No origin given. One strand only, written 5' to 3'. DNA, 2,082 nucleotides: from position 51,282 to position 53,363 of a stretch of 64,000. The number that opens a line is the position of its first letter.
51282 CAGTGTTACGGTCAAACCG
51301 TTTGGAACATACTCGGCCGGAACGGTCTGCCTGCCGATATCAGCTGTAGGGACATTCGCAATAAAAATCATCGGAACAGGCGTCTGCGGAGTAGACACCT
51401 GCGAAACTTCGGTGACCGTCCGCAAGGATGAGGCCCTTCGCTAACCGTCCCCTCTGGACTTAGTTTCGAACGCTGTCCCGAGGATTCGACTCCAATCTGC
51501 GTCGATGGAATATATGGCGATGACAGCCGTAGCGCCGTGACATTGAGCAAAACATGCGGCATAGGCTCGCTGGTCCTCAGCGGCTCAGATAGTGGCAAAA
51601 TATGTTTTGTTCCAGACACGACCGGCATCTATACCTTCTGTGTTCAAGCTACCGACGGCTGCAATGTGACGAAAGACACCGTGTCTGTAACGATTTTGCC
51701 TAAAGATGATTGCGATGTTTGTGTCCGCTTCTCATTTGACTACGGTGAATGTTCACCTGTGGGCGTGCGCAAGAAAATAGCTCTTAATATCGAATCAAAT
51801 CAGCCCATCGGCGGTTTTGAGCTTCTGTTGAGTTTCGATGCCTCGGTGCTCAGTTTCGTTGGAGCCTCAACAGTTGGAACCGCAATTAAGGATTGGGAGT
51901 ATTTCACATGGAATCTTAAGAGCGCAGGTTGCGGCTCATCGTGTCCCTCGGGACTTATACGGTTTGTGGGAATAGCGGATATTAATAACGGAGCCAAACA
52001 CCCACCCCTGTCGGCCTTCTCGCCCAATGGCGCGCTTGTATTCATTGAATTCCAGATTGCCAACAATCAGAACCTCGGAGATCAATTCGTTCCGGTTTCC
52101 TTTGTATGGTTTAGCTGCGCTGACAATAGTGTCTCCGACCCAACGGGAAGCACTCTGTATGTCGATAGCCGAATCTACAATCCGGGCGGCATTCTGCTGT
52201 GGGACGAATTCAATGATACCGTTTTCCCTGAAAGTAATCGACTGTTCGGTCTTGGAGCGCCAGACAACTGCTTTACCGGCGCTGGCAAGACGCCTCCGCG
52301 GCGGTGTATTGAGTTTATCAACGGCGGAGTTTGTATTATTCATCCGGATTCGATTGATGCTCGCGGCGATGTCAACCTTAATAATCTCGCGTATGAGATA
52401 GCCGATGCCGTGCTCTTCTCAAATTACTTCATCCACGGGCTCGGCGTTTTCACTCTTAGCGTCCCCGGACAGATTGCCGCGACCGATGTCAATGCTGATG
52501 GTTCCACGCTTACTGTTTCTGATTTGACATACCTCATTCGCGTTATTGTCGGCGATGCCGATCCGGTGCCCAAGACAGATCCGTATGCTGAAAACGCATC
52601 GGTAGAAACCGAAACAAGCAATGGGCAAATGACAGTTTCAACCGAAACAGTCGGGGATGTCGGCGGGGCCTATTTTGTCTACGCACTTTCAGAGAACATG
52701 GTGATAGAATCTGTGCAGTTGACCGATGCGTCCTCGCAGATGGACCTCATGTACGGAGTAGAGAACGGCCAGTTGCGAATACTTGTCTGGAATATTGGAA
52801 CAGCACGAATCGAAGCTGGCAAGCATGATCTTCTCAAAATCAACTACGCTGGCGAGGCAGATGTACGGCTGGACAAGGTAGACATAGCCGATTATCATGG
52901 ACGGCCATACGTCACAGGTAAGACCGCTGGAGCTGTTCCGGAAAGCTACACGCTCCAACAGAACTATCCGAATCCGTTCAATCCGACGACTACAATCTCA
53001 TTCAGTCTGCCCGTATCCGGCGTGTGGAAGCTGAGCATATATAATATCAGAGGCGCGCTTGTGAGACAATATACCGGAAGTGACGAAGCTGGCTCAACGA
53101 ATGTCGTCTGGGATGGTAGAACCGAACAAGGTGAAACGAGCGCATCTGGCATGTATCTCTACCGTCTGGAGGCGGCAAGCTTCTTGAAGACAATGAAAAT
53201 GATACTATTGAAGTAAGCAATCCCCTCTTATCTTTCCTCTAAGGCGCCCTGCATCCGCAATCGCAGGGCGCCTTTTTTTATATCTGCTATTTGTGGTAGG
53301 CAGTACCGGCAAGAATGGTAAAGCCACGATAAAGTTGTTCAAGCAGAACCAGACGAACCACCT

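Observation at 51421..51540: A single-nucleotide frame change splits the giant protein from its cohesin/dockerin/sorting-domain tail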

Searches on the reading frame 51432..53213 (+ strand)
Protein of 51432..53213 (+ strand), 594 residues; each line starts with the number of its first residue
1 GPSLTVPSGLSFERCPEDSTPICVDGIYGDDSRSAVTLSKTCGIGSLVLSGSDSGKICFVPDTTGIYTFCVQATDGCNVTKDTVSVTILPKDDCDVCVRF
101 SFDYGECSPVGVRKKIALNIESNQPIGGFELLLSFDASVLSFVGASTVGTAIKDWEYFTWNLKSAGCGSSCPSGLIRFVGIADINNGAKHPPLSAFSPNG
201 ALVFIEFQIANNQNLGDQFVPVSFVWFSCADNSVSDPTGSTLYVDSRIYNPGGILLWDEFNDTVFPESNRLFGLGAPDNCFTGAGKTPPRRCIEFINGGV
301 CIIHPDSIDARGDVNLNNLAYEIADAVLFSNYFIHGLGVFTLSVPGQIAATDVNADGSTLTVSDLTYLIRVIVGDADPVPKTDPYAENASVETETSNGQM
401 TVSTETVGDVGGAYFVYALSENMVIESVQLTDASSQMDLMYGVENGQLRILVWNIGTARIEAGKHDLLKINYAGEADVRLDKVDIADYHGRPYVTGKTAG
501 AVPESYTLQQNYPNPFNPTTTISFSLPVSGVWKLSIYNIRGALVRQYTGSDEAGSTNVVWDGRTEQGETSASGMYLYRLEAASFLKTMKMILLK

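Call 6: search_protein_families(library=pfam, proteins=[window:51432-53213:+], max_evalue=0.01)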
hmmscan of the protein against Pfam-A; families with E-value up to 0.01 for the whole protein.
window:51432-53213:+ (594 aa): 3 families
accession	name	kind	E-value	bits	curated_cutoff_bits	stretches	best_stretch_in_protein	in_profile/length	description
PF13860.13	FlgD_ig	-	3e-09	37.2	27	1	531-582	24-76/79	FlgD Ig-like domain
PF18962.6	Por_Secre_tail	-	1.9e-05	25.3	27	1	512-590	2-73/75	Secretion system C-terminal sorting domain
PF13585.12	CHU_C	-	0.0015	19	27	1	533-581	30-72/86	CHU_C Type IX secretion signal domain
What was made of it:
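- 52965..53216 (+): T9SS type A C-terminal sorting domain (............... to ..KMILLK) plus the stop codon. FlgD_ig 37.2 bits and Por_Secre_tail 25.3 bits (call 6).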

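Call 7: search_protein_families(library=ncbifam, proteins=[window:51432-53213:+], max_evalue=0.01)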
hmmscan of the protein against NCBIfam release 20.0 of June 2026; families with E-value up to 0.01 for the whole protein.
window:51432-53213:+ (594 aa): 5 families
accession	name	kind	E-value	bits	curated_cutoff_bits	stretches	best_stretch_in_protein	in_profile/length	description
TIGR04183.1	Por_Secre_tail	domain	6.4e-10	38.9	23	1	512-591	2-70/72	T9SS type A sorting domain-containing protein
NF033707.1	T9SS_sortase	equivalog_domain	2.1e-08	32.3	420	1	510-583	1000-1079/1095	type IX secretion system sortase PorU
NF005176.1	PRK06655.1-1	equivalog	3.2e-05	23.9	230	1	533-582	100-150/197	flagellar hook assembly protein FlgD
NF038113.1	T9SSA_dep_M36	equivalog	0.00023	19.5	885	1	507-592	791-868/869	T9SS-dependent M36 family metallopeptidase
NF052323.1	T9SSA_dep_M6i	equivalog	0.0055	14.7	600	1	511-584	960-1029/1043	T9SS-dependent M6-like inactivated metalloprotease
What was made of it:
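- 52965..53216 (+): TIGR04183 38.9 bits (cut-off 23) (call 7).
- On T9SS type A cargo protein: TIGR04183 38.9 bits against a cut-off of 23, residues 512-591 of 594 (call 7).
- Checked: The T9SS sorting domain is solid: TIGR04183 scores 38.9 bits against a cut-off of 23 (call 7).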

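Call 10: find_encoding_contigs(protein=window:51537-53213:+, flank=10000)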
Protein window:51537-53213:+ (559 aa): no gene with exactly this product is on record in the collection.

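Call 30: search_solved_structures(query=window:51702-53213:+, max_evalue=1, show_alignments=2)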
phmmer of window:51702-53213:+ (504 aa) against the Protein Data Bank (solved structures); distinct sequences matched with E-value up to 1: 3.
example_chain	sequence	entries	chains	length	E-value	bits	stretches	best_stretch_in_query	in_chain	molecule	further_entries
3osv_A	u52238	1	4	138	0.0005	21.9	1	430-492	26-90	Flagellar basal-body rod modification protein FlgD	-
9p6i_A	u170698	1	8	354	0.015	17.1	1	292-379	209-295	histidine kinase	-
3o9n_A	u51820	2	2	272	0.48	12.1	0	157-185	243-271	Haementhin | Xylanase and alpha-amylase inhibitor protein isoform III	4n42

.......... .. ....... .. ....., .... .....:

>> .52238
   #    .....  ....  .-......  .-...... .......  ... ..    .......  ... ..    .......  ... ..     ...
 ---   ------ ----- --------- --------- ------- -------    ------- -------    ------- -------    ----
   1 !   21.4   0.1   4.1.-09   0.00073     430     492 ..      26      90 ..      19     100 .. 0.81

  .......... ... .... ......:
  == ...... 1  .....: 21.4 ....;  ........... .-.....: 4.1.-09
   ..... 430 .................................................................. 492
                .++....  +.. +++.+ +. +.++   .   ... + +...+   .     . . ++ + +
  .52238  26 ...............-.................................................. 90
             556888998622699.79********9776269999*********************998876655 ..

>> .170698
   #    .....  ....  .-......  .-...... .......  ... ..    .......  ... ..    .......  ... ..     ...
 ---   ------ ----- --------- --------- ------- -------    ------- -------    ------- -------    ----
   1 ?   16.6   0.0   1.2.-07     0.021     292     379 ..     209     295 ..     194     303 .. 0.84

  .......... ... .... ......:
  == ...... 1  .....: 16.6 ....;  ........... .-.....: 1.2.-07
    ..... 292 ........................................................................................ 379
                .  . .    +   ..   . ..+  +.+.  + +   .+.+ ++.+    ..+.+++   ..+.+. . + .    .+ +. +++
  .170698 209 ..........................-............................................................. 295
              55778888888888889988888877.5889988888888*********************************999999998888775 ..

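Call 33: search_solved_structures(query=A1, max_evalue=1, show_alignments=0)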
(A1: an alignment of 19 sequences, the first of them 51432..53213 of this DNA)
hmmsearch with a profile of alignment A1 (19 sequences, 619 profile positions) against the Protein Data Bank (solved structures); distinct sequences matched with E-value up to 1: 10.
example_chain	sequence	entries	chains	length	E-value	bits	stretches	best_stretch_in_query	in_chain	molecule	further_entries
3osv_A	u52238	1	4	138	0.00027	22.7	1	548-605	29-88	Flagellar basal-body rod modification protein FlgD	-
7eh9_A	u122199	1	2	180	0.0079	17.8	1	549-607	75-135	Basal-body rod modification protein FlgD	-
7bhq_A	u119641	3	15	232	0.012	17.2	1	549-607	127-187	Basal-body rod modification protein FlgD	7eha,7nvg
3c12_A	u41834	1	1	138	0.018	16.7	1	555-600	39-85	Flagellar protein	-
3l8q_A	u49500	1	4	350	0.024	16.2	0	129-168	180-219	Cellulosomal scaffoldin adaptor protein B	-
6za2_A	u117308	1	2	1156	0.049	15.2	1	537-617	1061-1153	Por secretion system protein porU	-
5m11_A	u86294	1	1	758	0.13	13.8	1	537-601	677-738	Immunoreactive 84kD antigen PG93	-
2xdh_A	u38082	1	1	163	0.17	13.5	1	424-511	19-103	COHESIN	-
2ozn_A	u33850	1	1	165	0.38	12.3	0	114-173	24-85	O-GlcNAcase nagJ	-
2o4e_A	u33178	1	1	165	0.44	12.1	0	115-173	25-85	O-GlcNAcase nagJ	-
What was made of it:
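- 52593..52922 (+): Second beta-sandwich domain of unknown family (ORF2 residues about 388-497). Weak profile hit to cohesin 2xdh (E 0.17, call 33).
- On Cohesin domain (PF00963): The profile against PDB gives weak matches to 3l8q (E 0.024) and 2xdh (E 0.17) (call 33).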

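Call 34: search_protein_families(library=pfam, alignment_id=A1, max_evalue=0.1)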
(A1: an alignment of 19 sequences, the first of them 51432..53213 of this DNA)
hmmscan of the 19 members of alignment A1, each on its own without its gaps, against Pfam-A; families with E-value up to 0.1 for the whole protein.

A. member 1, window:51432-53213:+ (594 aa): 3 families
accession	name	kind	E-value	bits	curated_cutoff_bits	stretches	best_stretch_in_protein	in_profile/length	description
PF13860.13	FlgD_ig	-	3e-09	37.2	27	1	531-582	24-76/79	FlgD Ig-like domain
PF18962.6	Por_Secre_tail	-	1.9e-05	25.3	27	1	512-590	2-73/75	Secretion system C-terminal sorting domain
PF13585.12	CHU_C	-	0.0015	19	27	1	533-581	30-72/86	CHU_C Type IX secretion signal domain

B. families by the number of members that match (of 19 scanned): 11 families
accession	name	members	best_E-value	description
PF13860.13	FlgD_ig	19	1.5e-11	FlgD Ig-like domain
PF18962.6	Por_Secre_tail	19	1.7e-08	Secretion system C-terminal sorting domain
PF13585.12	CHU_C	19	2.2e-07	CHU_C Type IX secretion signal domain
PF00963.24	Cohesin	6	2.7e-07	Cohesin domain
PF17963.7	Big_9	2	0.0003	Bacterial Ig domain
PF00404.24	Dockerin_1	2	0.0066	Dockerin type I domain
PF00801.26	PKD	1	0.0061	PKD domain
PF02924.19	HDPD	1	0.0089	Bacteriophage lambda head decoration protein D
PF18981.6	InlK_D3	1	0.034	Internalin K domain (D3/D4)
PF15584.11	Imm72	1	0.047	Immunity protein 72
PF17892.7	Cadherin_5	1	0.057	Cadherin-like domain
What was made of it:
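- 51723..52337 (+): Cohesin-like beta-sandwich (ORF2 residues about 98-302). Pfam Cohesin in 6 of 19 family members (call 34).
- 52350..52580 (+): Dockerin-like stretch with two D-V-N-x-[ND]-G/x Ca-loop-like repeats (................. and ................). Dockerin_1 in 2 of 19 relatives (call 34).
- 52965..53216 (+): 19 of 19 relatives hit it (call 34).
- On Cohesin domain (PF00963): 6 of 19 relatives hit it, best E 2.7e-7 (call 34).
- On Dockerin type I (PF00404): Only 2 of 19 relatives hit Dockerin_1, best E 0.0066 (call 34).
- Closest known: Cellulosomal cohesin-dockerin modules. Same: Some relatives reach Pfam significance (call 34).
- Checked: 6 of 19 family members hit Cohesin and 2 of 19 hit Dockerin_1 (call 34).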

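Call 45: predict_structure(alignment_id=A1)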
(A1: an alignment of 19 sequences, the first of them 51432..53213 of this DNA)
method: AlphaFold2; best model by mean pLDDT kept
length: 594 residues; sequences in the alignment: 19
mean_pLDDT: 74.0   pTM: 0.44
mean pLDDT of the five models: 74.0, 73.8, 73.7, 71.1, 70.5
residues with pLDDT >= 90: 132; 70-90: 286; 50-70: 77; < 50: 99
segments of 3 or more residues with pLDDT < 50: 307-383, 498-517
pLDDT, mean of each block of 10 residues (from residue 1): 89 79 91 89 91 91 89 91 90 83 83 88 88 85 87 84 60 80 68 85 87 66 86 86 90 87 84 81 67 92 57 31 30 29 38 38 33 29 60 81 87 87 88 91 89 87 90 77 82 59 34 45 66 81 83 72 78 72 64 53
secondary structure, 60 per line:
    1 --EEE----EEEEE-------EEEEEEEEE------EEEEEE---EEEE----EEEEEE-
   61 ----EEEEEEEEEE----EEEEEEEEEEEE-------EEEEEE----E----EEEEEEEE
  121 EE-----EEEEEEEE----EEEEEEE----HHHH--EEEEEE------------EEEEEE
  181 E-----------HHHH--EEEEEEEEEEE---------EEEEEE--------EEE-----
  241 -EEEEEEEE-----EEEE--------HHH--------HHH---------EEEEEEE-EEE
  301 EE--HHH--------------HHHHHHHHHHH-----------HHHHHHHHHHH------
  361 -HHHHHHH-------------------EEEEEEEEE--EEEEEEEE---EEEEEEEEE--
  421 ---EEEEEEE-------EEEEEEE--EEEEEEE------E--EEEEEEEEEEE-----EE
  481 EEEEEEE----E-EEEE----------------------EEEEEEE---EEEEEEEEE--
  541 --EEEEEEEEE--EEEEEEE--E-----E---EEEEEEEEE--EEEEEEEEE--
elements in order: E3-5 E10-14 E22-30 E37-42 E46-49 E54-59 E65-74 E79-90 E98-103 E113-122 E128-135 E140-146 H151-154 E157-162 E175-181 H193-196 E199-209 E219-224 E233-235 E242-249 E255-258 E290-296 E298-302 H322-332 H344-354 H362-368 E388-396 E399-406 E410-418 E424-430 E438-444 E447-453 E463-473 E479-487 E494-497 E520-526 E530-538 E543-551 E554-560 E573-581 E584-592
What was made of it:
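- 52350..52580 (+): Helical, but pLDDT about 30 in the model (call 45).
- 52593..52922 (+): Call 45.
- On Dockerin type I (PF00404): The region is modelled as helices at pLDDT about 30 (call 45).
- Closest known: Cellulosomal cohesin-dockerin modules. Different: The dockerin-like part is poorly modelled (call 45).
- Checked: The dockerin-like stretch is modelled with low confidence (call 45).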

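Call 47: fold_search(model_id=the predicted structure, library=pdb)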
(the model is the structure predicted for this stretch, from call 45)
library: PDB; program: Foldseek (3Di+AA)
matches with E <= 10: 1856; with E <= 0.001: 166
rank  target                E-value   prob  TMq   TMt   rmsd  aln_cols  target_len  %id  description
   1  5t89_Y                2.0e-07  1.00  0.14  0.14  23.7       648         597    8  Crystal structure of VEGF-A in complex with VEGFR-1 domains D1-6 (released 2017-02-01)
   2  7som_D                2.3e-07  0.99  0.14  0.07  32.1       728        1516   10  Ciliary C2 central pair apparatus isolated from Chlamydomonas reinhardtii (released 2022-04-13)
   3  3l8q_D                2.8e-07  1.00  0.17  0.29  21.3       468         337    8  Structure analysis of the type II cohesin dyad from the adaptor ScaA scaffoldin of Acetivibrio cellulolyticus (released 2010-05-05)
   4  3l8q_C                3.9e-07  1.00  0.18  0.31  21.8       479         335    8  Structure analysis of the type II cohesin dyad from the adaptor ScaA scaffoldin of Acetivibrio cellulolyticus (released 2010-05-05)
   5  9ijj_4I               6.0e-07  0.99  0.13  0.04  28.4       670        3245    8  In situ structure of the central apparatus in mouse sperm axoneme. (released 2025-06-04)
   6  2w1n                  7.3e-07  1.00  0.16  0.36  17.2       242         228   14  cohesin and fibronectin type-III double module construct from the Clostridium perfringens glycoside hydrolase GH84C (released 2009-02-03)
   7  9ijj_P                1.1e-06  0.99  0.15  0.15  25.3       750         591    9  In situ structure of the central apparatus in mouse sperm axoneme. (released 2025-06-04)
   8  4yfg_A                1.3e-06  1.00  0.13  0.15  27.4       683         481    8  Crystal structure of PTP delta meA3/meB minus variant Ig1-Fn1 (released 2015-05-06)
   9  3b43                  1.6e-06  1.00  0.15  0.16  38.2       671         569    7  I-band fragment I65-I70 from titin (released 2008-01-22)
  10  4g1e_A                1.6e-06  1.00  0.16  0.10  24.8       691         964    9  Crystal structure of integrin alpha V beta 3 with coil-coiled tag. (released 2012-12-12)
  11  6iaa_A                2.2e-06  1.00  0.12  0.09  28.9       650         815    8  hRobo2 ectodomain (released 2019-03-13)
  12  9ijj_E                2.7e-06  0.99  0.14  0.16  21.1       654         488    8  In situ structure of the central apparatus in mouse sperm axoneme. (released 2025-06-04)
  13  9ijj_h                2.9e-06  0.98  0.15  0.08  31.4       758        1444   10  In situ structure of the central apparatus in mouse sperm axoneme. (released 2025-06-04)
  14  1e07                  3.0e-06  0.99  0.15  0.14  48.0       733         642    8  Model of human carcinoembryonic antigen by homology modelling and curve-fitting to experimental solution scattering data (released 2000-07-04)
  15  8jmw_A                3.2e-06  1.00  0.17  0.19   9.2       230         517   12  Fibril form of serine peptidase Vpr (released 2023-12-06)
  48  2xdh                  2.7e-05  1.00  0.15  0.61   8.2       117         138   16  Non-cellulosomal cohesin from the hyperthermophilic archaeon Archaeoglobus fulgidus (released 2010-05-26)
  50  9fly_A                2.8e-05  0.91  0.12  0.10  36.0       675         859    9  CryoEM structure of the base (4151-5009) in the grappling hook protein A (GhpA) in the bacterium Aureispira sp. CCB-QB (released 2024-10-16)
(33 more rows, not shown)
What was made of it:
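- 51723..52337 (+): Foldseek hits to 3l8q, 2w1n and 2xdh (call 47).
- On Cohesin domain (PF00963): Foldseek matches to 3l8q, 2w1n and 2xdh range from E 2.8e-7 to 2.7e-5, but the query was a multi-domain model (call 47).
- Closest known: Giant T9SS-secreted cell-surface adhesins of the FCB group. Same: Foldseek lists the GhpA base (9fly) and PorU among the matches (call 47).
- Closest known: Cellulosomal cohesin-dockerin modules. Same: A beta-sandwich that matches cohesin structures (3l8q, 2w1n, 2xdh; call 47) and a following stretch with two Ca-loop-like DxNxDG repeats.
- Checked: The AlphaFold model matches cohesin structures 3l8q, 2w1n and 2xdh (call 47).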
